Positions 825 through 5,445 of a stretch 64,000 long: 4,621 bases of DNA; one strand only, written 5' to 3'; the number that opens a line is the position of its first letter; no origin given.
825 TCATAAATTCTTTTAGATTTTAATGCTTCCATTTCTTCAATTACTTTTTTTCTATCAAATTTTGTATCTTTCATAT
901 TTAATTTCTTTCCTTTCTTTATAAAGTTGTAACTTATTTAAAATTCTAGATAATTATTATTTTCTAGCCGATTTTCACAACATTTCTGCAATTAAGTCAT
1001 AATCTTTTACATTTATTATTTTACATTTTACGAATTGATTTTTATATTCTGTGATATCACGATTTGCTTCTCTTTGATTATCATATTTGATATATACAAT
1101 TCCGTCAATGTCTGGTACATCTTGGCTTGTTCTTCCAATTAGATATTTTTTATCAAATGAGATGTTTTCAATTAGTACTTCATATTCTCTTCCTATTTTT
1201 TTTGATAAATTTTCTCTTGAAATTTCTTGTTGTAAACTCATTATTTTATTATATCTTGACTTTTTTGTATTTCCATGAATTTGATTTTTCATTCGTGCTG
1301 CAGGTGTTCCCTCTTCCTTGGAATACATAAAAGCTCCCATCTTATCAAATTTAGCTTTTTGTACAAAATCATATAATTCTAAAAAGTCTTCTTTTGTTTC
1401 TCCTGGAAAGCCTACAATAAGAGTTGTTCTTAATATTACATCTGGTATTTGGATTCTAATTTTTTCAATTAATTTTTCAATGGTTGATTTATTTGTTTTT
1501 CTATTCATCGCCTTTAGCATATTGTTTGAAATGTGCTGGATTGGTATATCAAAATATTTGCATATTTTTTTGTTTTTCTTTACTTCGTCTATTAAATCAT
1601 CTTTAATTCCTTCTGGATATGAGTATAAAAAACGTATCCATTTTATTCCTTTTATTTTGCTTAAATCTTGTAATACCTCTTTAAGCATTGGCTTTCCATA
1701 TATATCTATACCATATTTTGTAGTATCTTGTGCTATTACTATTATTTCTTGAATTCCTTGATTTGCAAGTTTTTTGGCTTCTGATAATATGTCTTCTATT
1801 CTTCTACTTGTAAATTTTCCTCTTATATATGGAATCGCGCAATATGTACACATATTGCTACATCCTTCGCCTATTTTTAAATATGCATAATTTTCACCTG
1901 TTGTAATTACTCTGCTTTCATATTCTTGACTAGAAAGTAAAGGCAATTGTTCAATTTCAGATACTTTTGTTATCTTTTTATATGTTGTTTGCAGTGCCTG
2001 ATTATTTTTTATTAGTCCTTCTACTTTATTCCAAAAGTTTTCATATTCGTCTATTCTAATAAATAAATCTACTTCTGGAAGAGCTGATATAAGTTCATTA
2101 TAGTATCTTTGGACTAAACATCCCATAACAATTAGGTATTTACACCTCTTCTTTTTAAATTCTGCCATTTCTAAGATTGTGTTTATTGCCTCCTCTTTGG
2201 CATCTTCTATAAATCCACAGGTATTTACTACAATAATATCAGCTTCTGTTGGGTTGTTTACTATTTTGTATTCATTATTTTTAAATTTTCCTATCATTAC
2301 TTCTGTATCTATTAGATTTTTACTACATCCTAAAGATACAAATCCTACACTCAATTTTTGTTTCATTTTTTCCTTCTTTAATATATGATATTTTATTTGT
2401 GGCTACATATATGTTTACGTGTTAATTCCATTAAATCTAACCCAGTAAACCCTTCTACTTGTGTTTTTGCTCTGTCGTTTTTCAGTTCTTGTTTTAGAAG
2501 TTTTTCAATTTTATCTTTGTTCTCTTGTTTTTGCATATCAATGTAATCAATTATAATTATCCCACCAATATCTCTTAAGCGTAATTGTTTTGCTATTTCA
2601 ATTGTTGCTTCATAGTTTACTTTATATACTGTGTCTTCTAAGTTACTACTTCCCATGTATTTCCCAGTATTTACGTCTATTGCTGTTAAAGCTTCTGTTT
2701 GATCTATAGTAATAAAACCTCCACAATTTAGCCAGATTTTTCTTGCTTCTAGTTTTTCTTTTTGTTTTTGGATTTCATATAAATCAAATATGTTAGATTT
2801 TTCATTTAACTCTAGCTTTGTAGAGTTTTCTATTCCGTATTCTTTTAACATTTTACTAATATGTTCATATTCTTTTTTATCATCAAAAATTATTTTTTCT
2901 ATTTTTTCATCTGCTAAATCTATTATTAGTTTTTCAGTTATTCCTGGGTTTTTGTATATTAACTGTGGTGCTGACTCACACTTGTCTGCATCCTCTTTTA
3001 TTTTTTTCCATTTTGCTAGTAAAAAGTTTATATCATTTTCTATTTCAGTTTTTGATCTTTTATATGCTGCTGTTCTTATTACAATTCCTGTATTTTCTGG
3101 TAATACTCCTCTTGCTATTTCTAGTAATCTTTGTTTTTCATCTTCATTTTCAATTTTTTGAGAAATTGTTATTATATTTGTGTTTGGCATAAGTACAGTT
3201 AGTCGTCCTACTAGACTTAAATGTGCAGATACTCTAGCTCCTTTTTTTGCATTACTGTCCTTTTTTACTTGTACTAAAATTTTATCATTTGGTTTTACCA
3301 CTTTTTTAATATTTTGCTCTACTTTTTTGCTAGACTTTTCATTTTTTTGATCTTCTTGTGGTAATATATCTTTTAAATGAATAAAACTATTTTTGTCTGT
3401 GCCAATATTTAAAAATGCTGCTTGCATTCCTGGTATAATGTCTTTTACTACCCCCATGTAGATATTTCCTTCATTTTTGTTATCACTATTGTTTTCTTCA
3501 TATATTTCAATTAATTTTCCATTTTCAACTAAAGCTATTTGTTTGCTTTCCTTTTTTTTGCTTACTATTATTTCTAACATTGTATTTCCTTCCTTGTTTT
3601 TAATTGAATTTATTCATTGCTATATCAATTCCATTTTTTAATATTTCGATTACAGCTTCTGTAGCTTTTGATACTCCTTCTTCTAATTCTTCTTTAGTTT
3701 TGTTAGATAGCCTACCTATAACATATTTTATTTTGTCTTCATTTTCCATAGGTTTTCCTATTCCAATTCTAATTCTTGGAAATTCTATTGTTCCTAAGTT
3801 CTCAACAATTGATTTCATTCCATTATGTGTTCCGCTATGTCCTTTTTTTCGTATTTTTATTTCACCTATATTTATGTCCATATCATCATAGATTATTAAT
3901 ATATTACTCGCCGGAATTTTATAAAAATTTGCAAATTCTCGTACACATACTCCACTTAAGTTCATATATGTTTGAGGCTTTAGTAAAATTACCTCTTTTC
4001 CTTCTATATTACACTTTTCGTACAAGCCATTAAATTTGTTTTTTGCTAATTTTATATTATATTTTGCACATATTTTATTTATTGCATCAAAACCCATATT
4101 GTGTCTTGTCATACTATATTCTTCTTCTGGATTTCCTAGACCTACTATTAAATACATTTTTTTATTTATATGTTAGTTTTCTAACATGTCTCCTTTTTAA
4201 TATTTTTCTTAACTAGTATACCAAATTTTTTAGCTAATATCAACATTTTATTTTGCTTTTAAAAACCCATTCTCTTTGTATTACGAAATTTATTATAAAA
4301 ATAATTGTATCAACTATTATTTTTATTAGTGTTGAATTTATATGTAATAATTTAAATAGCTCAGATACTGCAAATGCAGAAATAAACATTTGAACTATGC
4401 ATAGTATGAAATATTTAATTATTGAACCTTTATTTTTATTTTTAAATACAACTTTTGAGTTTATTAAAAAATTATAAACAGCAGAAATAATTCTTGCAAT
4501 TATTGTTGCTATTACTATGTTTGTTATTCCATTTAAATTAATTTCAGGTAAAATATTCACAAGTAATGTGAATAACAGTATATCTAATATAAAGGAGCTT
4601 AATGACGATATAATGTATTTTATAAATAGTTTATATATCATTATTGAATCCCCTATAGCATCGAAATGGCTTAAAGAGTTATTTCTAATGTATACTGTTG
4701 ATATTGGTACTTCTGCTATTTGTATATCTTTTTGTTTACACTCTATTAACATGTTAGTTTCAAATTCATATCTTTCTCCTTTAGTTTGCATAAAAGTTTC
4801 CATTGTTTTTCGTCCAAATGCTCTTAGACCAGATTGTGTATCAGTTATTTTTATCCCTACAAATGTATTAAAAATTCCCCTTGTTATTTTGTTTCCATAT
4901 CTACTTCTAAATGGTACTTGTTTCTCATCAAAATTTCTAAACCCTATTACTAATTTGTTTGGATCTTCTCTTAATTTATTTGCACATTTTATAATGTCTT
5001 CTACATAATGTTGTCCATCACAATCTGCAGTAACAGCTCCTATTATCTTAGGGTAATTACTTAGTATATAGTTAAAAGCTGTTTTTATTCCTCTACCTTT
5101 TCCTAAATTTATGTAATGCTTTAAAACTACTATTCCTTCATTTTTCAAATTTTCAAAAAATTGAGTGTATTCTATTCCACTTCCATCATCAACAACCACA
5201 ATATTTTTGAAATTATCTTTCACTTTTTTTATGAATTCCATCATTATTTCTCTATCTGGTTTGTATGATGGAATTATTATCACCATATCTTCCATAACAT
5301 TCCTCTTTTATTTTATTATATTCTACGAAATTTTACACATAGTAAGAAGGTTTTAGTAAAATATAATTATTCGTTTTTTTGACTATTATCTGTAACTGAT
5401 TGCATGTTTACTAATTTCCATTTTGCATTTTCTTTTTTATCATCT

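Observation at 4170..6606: Recurring SD + 'MLEN' mini-ORF palindrome upstream of two genes that lack their own SD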

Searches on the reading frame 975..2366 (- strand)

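Call 7: search_protein_families(library=pfam, proteins=[window:975-2366:-])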
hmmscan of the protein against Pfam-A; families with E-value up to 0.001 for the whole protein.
window:975-2366:- (463 aa): 4 families
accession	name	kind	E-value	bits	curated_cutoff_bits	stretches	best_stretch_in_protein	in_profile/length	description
PF00919.26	UPF0004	-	2.2e-27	95.4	27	1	8-103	3-97/98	Uncharacterized protein family UPF0004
PF04055.27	Radical_SAM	-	2.5e-25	90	29.5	1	164-335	2-166/166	Radical SAM superfamily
PF18693.7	TRAM_2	-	2.5e-16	60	27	1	391-462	1-62/63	TRAM domain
PF01938.26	TRAM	-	1.7e-05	25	21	1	389-463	2-61/61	TRAM domain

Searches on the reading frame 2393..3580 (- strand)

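Call 7: search_protein_families(library=pfam, proteins=[window:2393-3580:-])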
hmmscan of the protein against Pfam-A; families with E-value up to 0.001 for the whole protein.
window:2393-3580:- (395 aa): 2 families
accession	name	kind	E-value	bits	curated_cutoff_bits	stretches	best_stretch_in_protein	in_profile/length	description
PF10150.14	RNase_E_G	-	6.8e-94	314.7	25.5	1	122-390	1-269/270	Ribonuclease E/G family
PF00575.29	S1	-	0.00059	20.6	22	0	36-118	3-72/74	S1 RNA binding domain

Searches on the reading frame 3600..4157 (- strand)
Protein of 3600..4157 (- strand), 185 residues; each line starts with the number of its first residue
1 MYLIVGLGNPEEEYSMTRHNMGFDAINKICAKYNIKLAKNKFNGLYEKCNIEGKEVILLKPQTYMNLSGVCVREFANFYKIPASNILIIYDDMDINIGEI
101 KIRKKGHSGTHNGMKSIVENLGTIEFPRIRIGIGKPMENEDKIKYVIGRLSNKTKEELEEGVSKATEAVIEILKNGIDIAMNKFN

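Call 7: search_protein_families(library=pfam, proteins=[window:3600-4157:-])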
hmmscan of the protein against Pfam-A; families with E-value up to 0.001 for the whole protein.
window:3600-4157:- (185 aa): 1 family
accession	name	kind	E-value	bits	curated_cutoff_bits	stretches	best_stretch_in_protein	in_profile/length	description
PF01195.25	Pept_tRNA_hydro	-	2.7e-68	229.9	27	1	3-185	1-183/183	Peptidyl-tRNA hydrolase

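Call 13: find_encoding_contigs(protein=window:3600-4157:-, flank=3000, max_places=8)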
Protein window:3600-4157:- (185 aa): 12 contigs read that carry it; 6 places shown.
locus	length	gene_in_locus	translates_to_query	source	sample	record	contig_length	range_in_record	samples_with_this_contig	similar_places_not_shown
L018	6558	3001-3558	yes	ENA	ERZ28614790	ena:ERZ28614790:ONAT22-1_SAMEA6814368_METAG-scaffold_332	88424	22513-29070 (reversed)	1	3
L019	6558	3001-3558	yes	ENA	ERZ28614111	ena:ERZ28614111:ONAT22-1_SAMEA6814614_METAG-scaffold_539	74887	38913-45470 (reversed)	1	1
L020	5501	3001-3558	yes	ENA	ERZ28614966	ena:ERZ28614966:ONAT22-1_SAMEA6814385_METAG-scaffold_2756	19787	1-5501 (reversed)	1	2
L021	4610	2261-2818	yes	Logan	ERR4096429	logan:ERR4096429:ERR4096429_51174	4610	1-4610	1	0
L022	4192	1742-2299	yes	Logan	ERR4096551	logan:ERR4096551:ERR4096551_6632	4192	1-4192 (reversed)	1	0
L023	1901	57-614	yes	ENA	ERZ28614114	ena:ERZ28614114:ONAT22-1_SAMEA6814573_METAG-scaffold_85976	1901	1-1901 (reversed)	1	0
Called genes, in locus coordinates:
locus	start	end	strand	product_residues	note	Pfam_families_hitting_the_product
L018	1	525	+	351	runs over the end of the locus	PF09992:NAGPA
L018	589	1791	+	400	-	-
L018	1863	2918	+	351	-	PF00535:Glycos_transf_2, PF04138:GtrA_DPMS_TM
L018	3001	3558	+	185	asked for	PF01195:Pept_tRNA_hydro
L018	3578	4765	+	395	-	PF10150:RNase_E_G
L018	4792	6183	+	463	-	PF00919:UPF0004, PF01938:TRAM (faint), PF04055:Radical_SAM, PF18693:TRAM_2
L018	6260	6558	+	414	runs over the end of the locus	-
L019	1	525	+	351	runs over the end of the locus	PF09992:NAGPA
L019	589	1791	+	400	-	-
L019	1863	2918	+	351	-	PF00535:Glycos_transf_2, PF04138:GtrA_DPMS_TM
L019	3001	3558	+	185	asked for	PF01195:Pept_tRNA_hydro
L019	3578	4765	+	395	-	PF10150:RNase_E_G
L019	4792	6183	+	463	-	PF00919:UPF0004, PF01938:TRAM (faint), PF04055:Radical_SAM, PF18693:TRAM_2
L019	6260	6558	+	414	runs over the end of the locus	-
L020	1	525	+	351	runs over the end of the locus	PF09992:NAGPA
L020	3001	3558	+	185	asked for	PF01195:Pept_tRNA_hydro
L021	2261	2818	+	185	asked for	PF01195:Pept_tRNA_hydro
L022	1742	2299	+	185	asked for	PF01195:Pept_tRNA_hydro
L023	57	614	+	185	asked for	PF01195:Pept_tRNA_hydro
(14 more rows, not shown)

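Call 24: find_homologous_proteins(query=window:3600-4157:-, max_evalue=1e-30)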
Query window:3600-4157:- (185 aa): 7957 proteins with E <= 1e-30 among 8000 candidates; the best 120 are listed.
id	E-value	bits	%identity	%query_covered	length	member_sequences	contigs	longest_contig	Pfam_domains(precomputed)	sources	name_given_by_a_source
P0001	3.8e-114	397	99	100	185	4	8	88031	PF01195.26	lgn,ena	-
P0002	1.3e-101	356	86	100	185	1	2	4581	PF01195.26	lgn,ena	-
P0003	1.9e-101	355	86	100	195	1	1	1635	PF01195.26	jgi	-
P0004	2.3e-101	355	88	100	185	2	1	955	PF01195.26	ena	-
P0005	2.6e-101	355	85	100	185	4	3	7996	PF01195.26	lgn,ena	-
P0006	1.7e-100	352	85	100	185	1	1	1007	PF01195.26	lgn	-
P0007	1.7e-100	352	85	100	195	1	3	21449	PF01195.26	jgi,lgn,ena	jgi:PTH1 family peptidyl-tRNA hydrolase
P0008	2.0e-100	352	86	100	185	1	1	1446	PF01195.26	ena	-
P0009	2.3e-100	352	86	100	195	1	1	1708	PF01195.26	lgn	-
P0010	2.7e-100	352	84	100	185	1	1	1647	PF01195.26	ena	-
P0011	9.7e-100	350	86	100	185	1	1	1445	PF01195.26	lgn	-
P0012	1.4e-99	349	86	100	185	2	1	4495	PF01195.26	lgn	-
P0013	1.5e-99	349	83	100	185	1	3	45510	PF01195.26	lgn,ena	-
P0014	2.4e-99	348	84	100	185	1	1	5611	PF01195.26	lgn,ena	-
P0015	2.3e-98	345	85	100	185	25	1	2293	PF01195.26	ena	-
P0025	9.3e-97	340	84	100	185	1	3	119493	PF01195.26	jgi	-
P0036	2.0e-93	329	80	100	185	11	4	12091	PF01195.26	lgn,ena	-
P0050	5.5e-79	282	71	100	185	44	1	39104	PF01195.26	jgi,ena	jgi:PTH1 family peptidyl-tRNA hydrolase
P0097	1.7e-76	274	70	100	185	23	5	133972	PF01195.26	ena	-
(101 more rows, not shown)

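Call 26: find_encoding_contigs(protein=P0007, flank=10000, max_places=4)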
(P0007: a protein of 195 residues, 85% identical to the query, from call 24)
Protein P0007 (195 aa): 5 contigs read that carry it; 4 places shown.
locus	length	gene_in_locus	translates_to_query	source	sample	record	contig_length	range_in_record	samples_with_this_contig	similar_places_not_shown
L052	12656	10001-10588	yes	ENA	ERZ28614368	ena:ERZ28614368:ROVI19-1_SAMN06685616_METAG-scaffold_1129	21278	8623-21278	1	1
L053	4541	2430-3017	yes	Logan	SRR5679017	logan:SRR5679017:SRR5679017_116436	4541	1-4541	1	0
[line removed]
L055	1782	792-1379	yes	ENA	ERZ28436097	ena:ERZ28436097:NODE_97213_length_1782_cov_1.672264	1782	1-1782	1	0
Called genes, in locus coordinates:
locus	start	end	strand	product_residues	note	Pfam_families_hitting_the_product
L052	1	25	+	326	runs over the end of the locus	PF00005:ABC_tran, PF13304:AAA_21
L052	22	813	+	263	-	PF06182:ABC2_membrane_6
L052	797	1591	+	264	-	PF06182:ABC2_membrane_6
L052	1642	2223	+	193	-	PF13302:Acetyltransf_3 (weak), PF00583:Acetyltransf_1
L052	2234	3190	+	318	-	PF09243:Rsm22, PF00398:RrnaAD (weak), PF08242:Methyltransf_12 (weak), PF13649:Methyltransf_25, PF13847:Methyltransf_31 (faint)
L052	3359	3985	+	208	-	PF02224:Cytidylate_kin, PF13189:Cytidylate_kin2, PF13238:AAA_18 (faint)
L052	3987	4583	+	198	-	PF01725:Ham1p_like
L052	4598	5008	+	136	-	PF05866:RusA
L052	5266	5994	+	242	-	PF07992:Pyr_redox_2, PF13738:Pyr_redox_3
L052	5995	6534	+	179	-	PF01569:PAP2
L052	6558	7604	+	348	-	PF09992:NAGPA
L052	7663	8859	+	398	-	-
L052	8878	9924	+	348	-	PF00535:Glycos_transf_2, PF04138:GtrA_DPMS_TM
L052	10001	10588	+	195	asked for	PF01195:Pept_tRNA_hydro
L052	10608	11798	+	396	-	PF10150:RNase_E_G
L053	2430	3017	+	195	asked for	PF01195:Pept_tRNA_hydro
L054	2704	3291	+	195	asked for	PF01195:Pept_tRNA_hydro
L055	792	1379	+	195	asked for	PF01195:Pept_tRNA_hydro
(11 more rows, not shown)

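Call 27: find_encoding_contigs(protein=P0009, flank=10000, max_places=4)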
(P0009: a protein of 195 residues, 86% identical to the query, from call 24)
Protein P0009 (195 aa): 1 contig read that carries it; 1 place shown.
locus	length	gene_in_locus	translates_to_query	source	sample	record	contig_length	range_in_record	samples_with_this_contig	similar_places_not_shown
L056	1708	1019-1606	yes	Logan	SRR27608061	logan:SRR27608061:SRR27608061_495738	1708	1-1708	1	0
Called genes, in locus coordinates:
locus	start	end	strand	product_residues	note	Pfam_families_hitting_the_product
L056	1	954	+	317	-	?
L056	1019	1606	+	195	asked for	PF01195:Pept_tRNA_hydro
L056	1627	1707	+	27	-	?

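Call 28: find_encoding_contigs(protein=P0003, flank=10000, max_places=4)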
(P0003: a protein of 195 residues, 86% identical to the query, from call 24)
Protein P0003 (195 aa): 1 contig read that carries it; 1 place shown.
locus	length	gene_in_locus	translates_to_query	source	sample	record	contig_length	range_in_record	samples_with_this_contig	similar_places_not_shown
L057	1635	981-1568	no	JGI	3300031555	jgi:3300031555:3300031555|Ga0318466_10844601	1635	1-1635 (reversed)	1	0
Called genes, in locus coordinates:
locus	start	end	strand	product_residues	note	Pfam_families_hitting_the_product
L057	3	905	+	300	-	?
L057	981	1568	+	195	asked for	PF01195:Pept_tRNA_hydro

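Call 39: find_encoding_contigs(protein=P0025, flank=10000, max_places=2)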
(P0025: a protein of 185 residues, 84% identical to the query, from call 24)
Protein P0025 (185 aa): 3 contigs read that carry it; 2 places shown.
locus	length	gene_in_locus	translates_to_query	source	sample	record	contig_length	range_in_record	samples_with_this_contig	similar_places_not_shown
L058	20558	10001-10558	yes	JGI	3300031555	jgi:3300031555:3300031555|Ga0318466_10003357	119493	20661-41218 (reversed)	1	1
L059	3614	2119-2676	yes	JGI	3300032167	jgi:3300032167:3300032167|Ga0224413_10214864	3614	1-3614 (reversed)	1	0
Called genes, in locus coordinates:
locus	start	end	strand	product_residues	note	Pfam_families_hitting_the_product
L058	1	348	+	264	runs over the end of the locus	PF06182:ABC2_membrane_6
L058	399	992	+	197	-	PF13302:Acetyltransf_3 (weak), PF00583:Acetyltransf_1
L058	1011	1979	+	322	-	PF09243:Rsm22, PF00398:RrnaAD (weak), PF13847:Methyltransf_31 (weak), PF08242:Methyltransf_12 (weak), PF13649:Methyltransf_25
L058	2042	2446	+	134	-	-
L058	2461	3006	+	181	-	PF10688:Imp-YgjV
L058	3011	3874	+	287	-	PF02541:Ppx-GppA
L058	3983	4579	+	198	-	PF01725:Ham1p_like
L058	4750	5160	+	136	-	PF05866:RusA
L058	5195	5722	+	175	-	PF01569:PAP2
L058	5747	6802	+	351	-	PF09992:NAGPA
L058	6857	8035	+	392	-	-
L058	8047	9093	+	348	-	PF00535:Glycos_transf_2, PF04138:GtrA_DPMS_TM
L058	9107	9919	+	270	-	PF23023:Anti-Pycsar_Apyc1, PF00753:Lactamase_B, PF12706:Lactamase_B_2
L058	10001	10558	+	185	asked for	PF01195:Pept_tRNA_hydro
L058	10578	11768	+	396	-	PF10150:RNase_E_G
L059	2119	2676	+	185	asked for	PF01195:Pept_tRNA_hydro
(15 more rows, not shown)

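Call 40: find_encoding_contigs(protein=P0036, flank=10000, max_places=2)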
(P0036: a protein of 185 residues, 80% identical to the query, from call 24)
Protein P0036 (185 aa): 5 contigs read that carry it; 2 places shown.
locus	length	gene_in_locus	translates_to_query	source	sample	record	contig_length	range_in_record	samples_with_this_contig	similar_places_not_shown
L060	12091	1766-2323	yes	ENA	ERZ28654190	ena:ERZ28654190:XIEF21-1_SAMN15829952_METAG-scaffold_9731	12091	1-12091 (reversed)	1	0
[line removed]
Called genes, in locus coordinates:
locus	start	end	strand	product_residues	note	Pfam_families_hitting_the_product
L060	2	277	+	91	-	?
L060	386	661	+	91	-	PF03129:HGTP_anticodon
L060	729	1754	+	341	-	PF03816:LytR_cpsA_psr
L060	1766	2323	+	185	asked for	PF01195:Pept_tRNA_hydro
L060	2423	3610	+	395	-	PF10150:RNase_E_G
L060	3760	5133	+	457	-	PF00919:UPF0004, PF04055:Radical_SAM, PF01938:TRAM (weak), PF18693:TRAM_2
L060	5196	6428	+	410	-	-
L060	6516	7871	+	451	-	PF07719:TPR_2 (faint), PF13174:TPR_6 (faint), PF13181:TPR_8 (faint), PF13428:TPR_14 (faint), PF25064:ARM_TT21_5th (faint), PF23914:TPR_CcmH_CycH, PF13432:TPR_16, PF13414:TPR_11 (weak), +4 more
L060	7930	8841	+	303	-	PF16924:DpaA_N, PF02826:2-Hacid_dh_C (weak), PF01488:Shikimate_DH (weak)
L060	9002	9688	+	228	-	PF02673:BacA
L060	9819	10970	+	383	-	PF00465:Fe-ADH, PF13685:Fe-ADH_2, PF25137:ADH_Fe_C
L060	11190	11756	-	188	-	-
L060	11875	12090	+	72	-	?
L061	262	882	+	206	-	PF04079:SMC_ScpB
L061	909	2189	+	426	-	PF00587:tRNA-synt_2b, PF03129:HGTP_anticodon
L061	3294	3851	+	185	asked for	PF01195:Pept_tRNA_hydro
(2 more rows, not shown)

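Call 41: find_encoding_contigs(protein=P0050, flank=10000, max_places=2)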
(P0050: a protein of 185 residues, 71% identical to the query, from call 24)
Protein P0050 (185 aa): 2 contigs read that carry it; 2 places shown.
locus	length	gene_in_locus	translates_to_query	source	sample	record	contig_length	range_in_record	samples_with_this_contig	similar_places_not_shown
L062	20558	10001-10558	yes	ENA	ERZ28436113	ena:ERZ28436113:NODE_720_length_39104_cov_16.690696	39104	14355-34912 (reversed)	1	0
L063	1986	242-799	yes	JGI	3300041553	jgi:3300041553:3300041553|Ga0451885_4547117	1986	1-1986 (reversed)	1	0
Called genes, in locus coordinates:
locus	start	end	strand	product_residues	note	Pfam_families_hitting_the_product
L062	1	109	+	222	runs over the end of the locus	PF00406:ADK, PF13207:AAA_17, PF05191:ADK_lid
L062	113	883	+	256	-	PF00557:Peptidase_M24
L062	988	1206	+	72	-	PF01176:eIF-1a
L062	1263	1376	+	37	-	PF00444:Ribosomal_L36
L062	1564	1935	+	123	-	PF00416:Ribosomal_S13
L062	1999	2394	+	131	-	PF00411:Ribosomal_S11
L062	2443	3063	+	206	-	PF00163:Ribosomal_S4, PF01479:S4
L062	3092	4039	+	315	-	PF01193:RNA_pol_L, PF01000:RNA_pol_A_bac, PF03118:RNA_pol_A_CTD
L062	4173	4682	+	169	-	PF01196:Ribosomal_L17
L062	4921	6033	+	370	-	PF00438:S-AdoMet_synt_N, PF02772:S-AdoMet_synt_M, PF02773:S-AdoMet_synt_C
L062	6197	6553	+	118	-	-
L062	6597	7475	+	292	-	PF04055:Radical_SAM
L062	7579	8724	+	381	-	PF02511:Thy1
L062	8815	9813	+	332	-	PF20903:SPL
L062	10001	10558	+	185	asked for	PF01195:Pept_tRNA_hydro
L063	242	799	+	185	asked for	PF01195:Pept_tRNA_hydro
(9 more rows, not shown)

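Call 42: find_encoding_contigs(protein=P0097, flank=10000, max_places=2)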
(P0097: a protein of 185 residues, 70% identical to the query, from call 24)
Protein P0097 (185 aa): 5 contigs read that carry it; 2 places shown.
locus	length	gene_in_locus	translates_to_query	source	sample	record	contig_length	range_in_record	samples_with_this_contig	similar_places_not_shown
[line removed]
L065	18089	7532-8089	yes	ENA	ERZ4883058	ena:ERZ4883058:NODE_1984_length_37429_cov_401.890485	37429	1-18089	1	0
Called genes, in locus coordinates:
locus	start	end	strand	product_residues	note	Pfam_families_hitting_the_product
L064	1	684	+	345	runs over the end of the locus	PF08486:SpoIID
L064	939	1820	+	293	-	PF01551:Peptidase_M23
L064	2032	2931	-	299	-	PF01145:Band_7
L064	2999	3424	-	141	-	PF01957:NfeD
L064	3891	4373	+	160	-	-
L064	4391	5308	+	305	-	PF01565:FAD_binding_4, PF02873:MurB_C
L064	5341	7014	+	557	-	PF01933:CofD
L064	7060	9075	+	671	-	PF12439:GDE_N, PF06202:GDE_C, PF17389:Bac_rhamnosid6H (weak)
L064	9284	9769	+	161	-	PF02075:RuvC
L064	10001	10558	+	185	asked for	PF01195:Pept_tRNA_hydro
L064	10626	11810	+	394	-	PF10150:RNase_E_G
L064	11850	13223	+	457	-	PF00919:UPF0004, PF04055:Radical_SAM, PF01938:TRAM (weak), PF18693:TRAM_2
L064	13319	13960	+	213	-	PF00579:tRNA-synt_1b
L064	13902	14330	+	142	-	PF00579:tRNA-synt_1b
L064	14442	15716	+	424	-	PF01018:GTP1_OBG, PF02421:FeoB_N, PF01926:MMR_HSR1, PF09269:DUF1967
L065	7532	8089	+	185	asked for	PF01195:Pept_tRNA_hydro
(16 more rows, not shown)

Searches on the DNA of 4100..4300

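Call 17: search_rna_families(source=window, start=4100, end=4300, threshold=evalue, max_evalue=10)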
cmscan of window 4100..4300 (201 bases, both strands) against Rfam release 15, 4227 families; matches with E-value up to 10: 0.
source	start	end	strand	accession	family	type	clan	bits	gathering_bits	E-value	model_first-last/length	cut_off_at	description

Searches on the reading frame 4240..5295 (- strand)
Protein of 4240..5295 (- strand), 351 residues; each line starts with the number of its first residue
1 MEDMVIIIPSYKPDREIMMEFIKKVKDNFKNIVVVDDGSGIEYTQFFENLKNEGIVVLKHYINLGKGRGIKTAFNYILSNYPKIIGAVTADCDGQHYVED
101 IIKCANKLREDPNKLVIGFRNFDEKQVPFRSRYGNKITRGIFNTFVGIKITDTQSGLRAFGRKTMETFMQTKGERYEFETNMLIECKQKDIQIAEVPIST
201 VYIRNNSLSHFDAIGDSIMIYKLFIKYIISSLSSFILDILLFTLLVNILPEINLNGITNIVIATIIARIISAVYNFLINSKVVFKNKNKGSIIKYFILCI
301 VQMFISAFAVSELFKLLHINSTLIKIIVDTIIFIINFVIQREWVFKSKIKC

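Call 7: search_protein_families(library=pfam, proteins=[window:4240-5295:-])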
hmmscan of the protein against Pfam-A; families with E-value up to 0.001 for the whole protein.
window:4240-5295:- (351 aa): 2 families
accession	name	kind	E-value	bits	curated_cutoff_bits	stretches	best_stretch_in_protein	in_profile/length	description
PF04138.20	GtrA_DPMS_TM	-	3.7e-13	50.1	26.1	1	226-345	1-117/117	GtrA/DPMS, transmembrane domain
PF00535.33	Glycos_transf_2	-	7.2e-11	42.7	23.3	1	6-163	2-162/168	Glycosyl transferase family 2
